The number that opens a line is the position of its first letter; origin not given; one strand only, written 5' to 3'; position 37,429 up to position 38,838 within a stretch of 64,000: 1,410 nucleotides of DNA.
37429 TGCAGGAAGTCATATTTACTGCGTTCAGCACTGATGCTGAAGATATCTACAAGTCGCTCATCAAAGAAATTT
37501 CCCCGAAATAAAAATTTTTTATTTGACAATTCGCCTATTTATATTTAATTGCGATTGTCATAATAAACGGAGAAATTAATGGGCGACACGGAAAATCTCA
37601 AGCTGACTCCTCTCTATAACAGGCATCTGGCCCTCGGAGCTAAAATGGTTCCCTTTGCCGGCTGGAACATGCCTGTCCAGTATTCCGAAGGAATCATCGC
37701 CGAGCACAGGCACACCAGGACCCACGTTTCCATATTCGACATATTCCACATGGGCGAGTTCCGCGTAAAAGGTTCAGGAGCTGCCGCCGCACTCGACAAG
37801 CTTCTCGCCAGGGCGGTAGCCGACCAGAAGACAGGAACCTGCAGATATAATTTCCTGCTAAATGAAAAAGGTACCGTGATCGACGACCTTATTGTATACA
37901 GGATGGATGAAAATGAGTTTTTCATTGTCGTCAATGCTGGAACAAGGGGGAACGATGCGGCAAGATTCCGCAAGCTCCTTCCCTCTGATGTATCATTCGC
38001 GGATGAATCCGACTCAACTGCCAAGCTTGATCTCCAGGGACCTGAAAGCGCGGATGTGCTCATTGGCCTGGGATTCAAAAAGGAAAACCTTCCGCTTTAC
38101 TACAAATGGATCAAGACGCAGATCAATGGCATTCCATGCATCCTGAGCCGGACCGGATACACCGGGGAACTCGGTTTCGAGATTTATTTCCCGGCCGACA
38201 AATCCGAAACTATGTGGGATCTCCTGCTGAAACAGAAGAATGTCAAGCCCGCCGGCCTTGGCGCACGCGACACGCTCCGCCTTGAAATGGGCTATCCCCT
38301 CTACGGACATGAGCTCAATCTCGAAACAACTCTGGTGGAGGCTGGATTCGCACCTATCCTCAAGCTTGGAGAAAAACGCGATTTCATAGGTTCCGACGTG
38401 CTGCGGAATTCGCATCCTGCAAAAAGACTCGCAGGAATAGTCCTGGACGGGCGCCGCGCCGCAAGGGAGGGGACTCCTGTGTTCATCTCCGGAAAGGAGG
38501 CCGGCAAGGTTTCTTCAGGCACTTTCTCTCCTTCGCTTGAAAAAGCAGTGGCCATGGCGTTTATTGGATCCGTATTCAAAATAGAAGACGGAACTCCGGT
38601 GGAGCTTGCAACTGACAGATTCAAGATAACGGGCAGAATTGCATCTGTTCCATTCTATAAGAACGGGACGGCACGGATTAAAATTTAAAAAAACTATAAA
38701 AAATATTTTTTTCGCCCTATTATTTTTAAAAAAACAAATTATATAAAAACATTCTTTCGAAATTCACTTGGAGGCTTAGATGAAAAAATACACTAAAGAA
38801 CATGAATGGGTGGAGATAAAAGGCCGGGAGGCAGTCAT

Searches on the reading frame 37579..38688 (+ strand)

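Call 8: search_protein_families(library=pfam, proteins=[window:37579-38688:+])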
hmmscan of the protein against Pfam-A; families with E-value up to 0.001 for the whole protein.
window:37579-38688:+ (369 aa): 2 families
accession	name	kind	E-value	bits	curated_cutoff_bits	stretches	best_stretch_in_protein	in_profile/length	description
PF01571.26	GCV_T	-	1.1e-86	290.7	25.6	1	12-257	1-252/255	Aminomethyltransferase folate-binding domain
PF08669.17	GCV_T_C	-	1e-14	54.6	25.9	1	282-361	1-80/80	Glycine cleavage T-protein C-terminal barrel domain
